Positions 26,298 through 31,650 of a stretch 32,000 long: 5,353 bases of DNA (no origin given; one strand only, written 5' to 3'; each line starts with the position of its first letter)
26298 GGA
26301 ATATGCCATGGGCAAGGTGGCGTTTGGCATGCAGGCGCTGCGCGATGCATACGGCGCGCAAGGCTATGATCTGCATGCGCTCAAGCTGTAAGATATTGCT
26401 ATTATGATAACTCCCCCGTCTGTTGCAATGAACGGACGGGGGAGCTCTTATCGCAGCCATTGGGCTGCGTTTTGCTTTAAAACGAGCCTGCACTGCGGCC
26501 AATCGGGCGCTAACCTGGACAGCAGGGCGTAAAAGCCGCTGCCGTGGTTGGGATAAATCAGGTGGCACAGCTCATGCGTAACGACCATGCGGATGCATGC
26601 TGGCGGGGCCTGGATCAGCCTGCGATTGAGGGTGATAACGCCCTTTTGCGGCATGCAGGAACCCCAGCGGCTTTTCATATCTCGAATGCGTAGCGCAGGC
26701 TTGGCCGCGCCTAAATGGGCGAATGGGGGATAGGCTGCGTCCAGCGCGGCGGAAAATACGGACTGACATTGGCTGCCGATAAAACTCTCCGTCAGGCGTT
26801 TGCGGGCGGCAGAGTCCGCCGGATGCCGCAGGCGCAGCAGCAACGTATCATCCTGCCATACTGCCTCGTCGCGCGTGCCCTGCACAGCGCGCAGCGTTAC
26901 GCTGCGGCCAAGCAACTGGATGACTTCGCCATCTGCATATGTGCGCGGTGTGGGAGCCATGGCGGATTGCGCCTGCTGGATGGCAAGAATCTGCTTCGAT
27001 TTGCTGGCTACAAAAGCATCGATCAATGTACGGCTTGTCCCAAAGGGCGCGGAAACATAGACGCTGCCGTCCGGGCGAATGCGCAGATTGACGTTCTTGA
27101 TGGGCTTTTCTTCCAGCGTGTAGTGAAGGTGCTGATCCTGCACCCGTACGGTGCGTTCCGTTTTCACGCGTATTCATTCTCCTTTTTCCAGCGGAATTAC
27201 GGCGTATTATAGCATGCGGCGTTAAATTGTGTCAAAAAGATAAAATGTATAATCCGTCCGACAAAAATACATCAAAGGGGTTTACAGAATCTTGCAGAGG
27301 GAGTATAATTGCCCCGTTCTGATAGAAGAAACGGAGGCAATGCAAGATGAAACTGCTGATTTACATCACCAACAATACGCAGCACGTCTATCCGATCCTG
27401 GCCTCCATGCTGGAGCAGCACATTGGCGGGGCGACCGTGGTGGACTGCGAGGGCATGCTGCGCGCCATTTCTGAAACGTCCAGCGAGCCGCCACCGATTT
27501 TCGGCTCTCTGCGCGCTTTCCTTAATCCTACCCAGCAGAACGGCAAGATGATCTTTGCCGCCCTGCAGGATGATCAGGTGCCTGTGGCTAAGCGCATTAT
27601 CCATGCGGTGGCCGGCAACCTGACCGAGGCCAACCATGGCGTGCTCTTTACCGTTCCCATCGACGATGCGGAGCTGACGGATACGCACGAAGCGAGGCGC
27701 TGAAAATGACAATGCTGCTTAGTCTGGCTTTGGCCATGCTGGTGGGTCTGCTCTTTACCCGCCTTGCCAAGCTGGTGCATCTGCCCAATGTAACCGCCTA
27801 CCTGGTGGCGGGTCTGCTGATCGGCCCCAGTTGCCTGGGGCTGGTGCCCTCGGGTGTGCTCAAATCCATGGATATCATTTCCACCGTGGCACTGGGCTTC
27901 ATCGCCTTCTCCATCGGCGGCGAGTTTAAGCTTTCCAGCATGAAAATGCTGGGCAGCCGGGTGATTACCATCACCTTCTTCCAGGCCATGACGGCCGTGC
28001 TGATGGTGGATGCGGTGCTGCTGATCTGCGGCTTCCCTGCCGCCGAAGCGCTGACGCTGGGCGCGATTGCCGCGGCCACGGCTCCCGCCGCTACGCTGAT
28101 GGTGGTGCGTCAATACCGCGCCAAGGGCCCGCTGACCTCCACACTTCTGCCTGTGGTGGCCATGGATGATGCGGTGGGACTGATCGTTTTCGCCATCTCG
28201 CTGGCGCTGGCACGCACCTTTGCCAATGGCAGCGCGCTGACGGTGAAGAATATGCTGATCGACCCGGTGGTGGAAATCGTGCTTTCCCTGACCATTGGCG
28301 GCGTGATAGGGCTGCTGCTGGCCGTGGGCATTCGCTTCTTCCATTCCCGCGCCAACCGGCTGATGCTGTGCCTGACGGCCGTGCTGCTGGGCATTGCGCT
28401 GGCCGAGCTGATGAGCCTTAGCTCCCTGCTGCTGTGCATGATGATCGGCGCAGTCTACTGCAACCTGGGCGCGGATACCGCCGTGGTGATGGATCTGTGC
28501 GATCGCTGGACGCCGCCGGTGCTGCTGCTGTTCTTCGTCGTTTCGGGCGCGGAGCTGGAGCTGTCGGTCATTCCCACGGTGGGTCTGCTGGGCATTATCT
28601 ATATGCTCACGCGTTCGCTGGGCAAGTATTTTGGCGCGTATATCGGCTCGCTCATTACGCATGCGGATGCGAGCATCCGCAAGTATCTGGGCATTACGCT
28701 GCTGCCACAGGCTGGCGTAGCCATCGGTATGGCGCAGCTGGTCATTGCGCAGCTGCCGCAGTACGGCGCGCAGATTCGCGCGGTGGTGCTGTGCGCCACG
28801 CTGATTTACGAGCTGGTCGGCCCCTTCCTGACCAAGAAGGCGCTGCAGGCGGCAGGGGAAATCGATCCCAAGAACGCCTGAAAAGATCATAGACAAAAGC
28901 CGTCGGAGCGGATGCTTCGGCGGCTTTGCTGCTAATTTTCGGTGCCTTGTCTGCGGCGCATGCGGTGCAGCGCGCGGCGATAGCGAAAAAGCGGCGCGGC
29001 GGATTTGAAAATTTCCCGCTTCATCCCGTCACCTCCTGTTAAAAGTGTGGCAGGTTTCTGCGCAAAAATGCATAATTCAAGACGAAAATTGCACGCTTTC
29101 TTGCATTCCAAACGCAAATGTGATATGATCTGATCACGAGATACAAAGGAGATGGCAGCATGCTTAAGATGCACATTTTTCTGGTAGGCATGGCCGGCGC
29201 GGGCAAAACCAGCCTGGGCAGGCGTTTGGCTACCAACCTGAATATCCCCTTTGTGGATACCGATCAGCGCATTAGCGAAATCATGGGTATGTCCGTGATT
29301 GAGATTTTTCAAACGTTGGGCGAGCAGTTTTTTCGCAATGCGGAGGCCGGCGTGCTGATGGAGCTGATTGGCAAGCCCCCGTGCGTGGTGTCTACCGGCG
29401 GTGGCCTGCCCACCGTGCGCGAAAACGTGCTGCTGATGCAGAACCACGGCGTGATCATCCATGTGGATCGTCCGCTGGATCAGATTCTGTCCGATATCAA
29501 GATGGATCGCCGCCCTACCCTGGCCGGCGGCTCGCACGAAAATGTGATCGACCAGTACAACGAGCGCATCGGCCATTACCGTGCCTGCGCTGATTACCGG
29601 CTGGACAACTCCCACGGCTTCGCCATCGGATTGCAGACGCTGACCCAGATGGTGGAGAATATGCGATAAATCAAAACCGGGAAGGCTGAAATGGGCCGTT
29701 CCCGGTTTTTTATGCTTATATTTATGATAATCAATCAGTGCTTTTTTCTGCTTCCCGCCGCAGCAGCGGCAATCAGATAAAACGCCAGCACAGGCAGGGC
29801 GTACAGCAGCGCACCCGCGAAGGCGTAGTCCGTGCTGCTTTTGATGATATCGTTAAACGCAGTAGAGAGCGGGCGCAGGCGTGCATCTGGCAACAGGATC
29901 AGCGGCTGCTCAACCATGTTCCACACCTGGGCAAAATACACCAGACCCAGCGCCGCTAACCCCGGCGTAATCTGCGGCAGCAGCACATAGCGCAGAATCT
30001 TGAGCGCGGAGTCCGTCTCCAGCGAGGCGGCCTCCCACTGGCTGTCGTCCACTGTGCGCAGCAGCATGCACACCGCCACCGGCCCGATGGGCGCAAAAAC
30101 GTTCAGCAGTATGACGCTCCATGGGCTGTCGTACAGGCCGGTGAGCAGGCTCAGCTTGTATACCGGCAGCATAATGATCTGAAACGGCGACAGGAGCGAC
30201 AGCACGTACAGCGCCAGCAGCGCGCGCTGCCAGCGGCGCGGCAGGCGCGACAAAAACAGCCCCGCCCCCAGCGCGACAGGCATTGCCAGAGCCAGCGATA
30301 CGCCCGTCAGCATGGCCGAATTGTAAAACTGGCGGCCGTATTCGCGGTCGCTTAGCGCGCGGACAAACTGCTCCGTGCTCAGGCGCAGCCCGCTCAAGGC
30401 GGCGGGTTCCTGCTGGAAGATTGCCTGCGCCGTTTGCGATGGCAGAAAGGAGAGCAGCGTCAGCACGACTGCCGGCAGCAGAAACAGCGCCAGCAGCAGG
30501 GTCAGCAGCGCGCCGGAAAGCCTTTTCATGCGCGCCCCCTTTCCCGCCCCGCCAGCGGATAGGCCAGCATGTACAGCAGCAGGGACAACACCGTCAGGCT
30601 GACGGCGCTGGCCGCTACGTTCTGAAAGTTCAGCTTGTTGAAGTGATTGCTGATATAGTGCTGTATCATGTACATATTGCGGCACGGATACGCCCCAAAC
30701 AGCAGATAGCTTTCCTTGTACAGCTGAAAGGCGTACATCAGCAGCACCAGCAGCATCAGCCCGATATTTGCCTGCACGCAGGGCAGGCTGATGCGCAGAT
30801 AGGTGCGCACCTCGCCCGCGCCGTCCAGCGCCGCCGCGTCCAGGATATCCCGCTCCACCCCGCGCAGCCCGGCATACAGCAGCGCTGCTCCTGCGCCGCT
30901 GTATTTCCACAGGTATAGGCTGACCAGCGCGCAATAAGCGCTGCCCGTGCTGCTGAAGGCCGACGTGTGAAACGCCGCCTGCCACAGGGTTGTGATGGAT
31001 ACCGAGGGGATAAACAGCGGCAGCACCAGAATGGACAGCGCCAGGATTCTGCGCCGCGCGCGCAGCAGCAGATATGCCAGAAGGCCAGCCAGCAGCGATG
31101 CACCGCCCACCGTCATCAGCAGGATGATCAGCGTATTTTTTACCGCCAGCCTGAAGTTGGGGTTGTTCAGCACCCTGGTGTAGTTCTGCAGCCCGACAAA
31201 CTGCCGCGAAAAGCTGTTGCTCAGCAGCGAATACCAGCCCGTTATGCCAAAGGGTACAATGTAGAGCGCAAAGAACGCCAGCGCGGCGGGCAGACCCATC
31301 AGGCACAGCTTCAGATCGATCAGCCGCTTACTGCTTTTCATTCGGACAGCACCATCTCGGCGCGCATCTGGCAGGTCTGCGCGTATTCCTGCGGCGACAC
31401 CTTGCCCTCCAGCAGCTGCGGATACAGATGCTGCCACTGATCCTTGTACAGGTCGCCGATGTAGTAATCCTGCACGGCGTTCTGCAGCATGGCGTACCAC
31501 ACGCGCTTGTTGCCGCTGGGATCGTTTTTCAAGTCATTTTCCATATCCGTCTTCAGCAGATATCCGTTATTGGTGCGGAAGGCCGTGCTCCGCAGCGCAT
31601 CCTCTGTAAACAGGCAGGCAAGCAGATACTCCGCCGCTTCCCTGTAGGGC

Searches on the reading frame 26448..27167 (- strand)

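Call 7: search_protein_families(library=pfam, proteins=[window:26448-27167:-], max_evalue=0.001)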
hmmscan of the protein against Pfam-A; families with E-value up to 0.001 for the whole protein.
window:26448-27167:- (239 aa): 3 families
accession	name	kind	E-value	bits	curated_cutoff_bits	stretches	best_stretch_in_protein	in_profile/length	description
PF01863.23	YgjP-like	-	8e-50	170.2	26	1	24-233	1-207/207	YgjP-like, metallopeptidase domain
PF10263.15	SprT-like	-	8.8e-06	26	25.6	1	163-205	28-74/108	SprT-like family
PF08325.16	WLM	-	5.1e-05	23.9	26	1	190-220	81-111/190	WLM domain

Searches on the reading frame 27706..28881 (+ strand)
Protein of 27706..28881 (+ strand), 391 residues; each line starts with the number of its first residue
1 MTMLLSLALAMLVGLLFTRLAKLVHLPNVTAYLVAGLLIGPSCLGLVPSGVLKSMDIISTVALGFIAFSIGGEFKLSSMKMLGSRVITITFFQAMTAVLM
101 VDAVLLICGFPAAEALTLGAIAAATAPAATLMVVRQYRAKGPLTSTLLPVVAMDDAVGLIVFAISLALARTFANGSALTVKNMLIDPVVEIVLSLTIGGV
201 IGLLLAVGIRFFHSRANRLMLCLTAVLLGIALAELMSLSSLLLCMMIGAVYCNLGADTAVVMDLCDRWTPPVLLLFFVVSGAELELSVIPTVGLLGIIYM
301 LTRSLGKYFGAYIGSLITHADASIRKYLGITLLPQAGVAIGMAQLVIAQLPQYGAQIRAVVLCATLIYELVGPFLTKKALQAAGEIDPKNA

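Call 7: search_protein_families(library=pfam, proteins=[window:27706-28881:+], max_evalue=0.001)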
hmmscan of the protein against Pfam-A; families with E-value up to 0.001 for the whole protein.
window:27706-28881:+ (391 aa): 1 family
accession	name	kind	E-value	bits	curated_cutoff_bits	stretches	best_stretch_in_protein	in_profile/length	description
PF00999.27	Na_H_Exchanger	-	3.8e-31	108.7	26.2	1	9-376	3-369/375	Sodium/hydrogen exchanger, transmembrane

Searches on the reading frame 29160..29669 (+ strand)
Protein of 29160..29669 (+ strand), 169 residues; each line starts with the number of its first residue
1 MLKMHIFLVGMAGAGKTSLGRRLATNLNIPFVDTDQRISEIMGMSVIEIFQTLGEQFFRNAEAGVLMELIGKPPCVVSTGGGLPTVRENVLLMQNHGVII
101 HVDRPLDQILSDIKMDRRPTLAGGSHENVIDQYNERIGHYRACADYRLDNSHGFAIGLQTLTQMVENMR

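Call 85: search_protein_families(library=pfam, proteins=[window:29160-29669:+], max_evalue=0.0001)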
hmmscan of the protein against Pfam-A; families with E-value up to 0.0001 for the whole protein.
window:29160-29669:+ (169 aa): 1 family
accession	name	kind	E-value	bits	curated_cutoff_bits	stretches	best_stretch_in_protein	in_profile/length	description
PF01202.28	SKI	-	3.3e-36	125.3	22.1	1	13-152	2-144/159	Shikimate kinase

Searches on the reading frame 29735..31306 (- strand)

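Call 7: search_protein_families(library=pfam, proteins=[window:29735-31306:-], max_evalue=0.001)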
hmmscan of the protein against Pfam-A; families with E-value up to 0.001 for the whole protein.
window:29735-31306:- (523 aa): 1 family
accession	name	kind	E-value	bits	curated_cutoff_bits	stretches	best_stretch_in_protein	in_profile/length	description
PF00528.27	BPD_transp_1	-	1.9e-08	34.7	26.4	1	346-514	2-176/184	Binding-protein-dependent transport system inner membrane component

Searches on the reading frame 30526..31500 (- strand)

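Call 7: search_protein_families(library=pfam, proteins=[window:30526-31500:-], max_evalue=0.001)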
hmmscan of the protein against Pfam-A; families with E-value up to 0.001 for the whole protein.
window:30526-31500:- (324 aa): 1 family
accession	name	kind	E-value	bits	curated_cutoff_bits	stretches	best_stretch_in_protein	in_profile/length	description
PF00528.27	BPD_transp_1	-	7.2e-09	36.1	26.4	1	136-313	2-175/184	Binding-protein-dependent transport system inner membrane component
